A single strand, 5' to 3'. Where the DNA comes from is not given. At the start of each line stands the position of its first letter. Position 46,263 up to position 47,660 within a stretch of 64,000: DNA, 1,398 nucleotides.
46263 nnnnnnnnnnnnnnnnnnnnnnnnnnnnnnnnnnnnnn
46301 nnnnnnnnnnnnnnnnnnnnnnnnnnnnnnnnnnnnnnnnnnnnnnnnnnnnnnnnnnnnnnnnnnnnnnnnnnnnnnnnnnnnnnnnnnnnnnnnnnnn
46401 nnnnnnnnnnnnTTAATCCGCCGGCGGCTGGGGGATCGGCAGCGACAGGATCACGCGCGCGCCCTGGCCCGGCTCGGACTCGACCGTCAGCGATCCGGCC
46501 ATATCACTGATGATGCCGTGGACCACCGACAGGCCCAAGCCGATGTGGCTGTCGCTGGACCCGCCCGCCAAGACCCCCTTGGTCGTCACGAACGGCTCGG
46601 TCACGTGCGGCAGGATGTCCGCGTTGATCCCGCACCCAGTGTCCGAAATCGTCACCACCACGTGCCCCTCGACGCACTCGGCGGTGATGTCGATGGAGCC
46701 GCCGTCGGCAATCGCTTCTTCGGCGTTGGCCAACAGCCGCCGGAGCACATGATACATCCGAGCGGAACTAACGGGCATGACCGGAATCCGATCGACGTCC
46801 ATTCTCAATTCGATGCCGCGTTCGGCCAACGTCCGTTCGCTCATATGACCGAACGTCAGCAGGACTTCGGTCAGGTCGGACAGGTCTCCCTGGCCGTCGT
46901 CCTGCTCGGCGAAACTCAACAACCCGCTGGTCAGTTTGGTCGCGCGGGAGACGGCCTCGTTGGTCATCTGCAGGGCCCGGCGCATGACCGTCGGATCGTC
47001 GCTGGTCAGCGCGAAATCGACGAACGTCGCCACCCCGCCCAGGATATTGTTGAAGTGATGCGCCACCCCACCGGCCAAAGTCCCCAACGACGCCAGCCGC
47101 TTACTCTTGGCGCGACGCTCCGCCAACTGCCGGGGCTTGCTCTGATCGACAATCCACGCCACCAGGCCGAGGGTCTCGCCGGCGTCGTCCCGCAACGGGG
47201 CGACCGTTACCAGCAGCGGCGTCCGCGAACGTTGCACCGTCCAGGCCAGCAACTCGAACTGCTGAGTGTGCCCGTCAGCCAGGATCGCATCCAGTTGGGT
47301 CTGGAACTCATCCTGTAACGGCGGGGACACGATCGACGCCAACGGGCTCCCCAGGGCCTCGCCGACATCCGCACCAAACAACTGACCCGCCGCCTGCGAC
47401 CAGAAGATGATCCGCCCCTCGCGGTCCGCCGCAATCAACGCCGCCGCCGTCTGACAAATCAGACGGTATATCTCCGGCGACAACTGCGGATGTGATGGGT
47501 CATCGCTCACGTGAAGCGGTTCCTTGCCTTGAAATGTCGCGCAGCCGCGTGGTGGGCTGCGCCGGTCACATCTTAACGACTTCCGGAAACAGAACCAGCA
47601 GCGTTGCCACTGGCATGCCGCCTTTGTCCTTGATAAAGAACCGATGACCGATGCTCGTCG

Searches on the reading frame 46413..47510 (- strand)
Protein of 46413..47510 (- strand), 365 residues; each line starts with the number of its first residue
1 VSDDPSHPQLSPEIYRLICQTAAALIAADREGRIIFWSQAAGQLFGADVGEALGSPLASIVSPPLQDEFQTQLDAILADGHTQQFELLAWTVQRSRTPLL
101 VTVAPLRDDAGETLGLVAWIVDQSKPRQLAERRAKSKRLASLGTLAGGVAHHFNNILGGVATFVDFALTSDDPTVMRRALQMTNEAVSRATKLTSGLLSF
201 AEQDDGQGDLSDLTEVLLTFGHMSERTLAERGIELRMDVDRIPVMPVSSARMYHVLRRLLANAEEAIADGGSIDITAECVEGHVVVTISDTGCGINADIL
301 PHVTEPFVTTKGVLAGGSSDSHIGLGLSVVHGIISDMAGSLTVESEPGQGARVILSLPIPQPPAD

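Call 23: find_encoding_contigs(protein=window:46413-47510:-, flank=10000, max_places=1)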
Protein window:46413-47510:- (365 aa): 8 contigs read that carry it; 1 place shown.
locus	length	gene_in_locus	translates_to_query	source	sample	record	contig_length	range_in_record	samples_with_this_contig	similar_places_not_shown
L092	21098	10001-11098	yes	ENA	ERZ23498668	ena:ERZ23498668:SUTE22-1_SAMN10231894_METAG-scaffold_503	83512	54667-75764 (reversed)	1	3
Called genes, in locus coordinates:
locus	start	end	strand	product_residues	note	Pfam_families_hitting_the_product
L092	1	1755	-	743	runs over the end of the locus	-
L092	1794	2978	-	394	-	PF00697:PRAI, PF13606:Ank_3 (faint), PF12796:Ank_2, PF13857:Ank_5, PF00023:Ank (weak), PF12796:Ank_2, PF13637:Ank_4 (weak)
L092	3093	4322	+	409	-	PF01408:GFO_IDH_MocA, PF02894:GFO_IDH_MocA_C, PF22725:GFO_IDH_MocA_C3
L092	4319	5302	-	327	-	PF00149:Metallophos, PF12850:Metallophos_2 (weak)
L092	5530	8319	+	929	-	PF00133:tRNA-synt_1, PF09334:tRNA-synt_1g, PF13603:tRNA-synt_1_2, PF00133:tRNA-synt_1 (weak), PF08264:Anticodon_1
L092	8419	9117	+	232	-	-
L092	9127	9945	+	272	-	-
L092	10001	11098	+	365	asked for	PF00989:PAS, PF08448:PAS_4, PF13426:PAS_9, PF13596:PAS_10 (weak), PF02518:HATPase_c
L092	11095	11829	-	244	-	PF00005:ABC_tran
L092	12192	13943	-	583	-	PF10502:Peptidase_S26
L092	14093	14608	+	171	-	PF00156:Pribosyltran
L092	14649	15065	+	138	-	-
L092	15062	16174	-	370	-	-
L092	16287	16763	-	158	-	PF05991:NYN_YacP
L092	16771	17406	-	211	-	PF00565:SNase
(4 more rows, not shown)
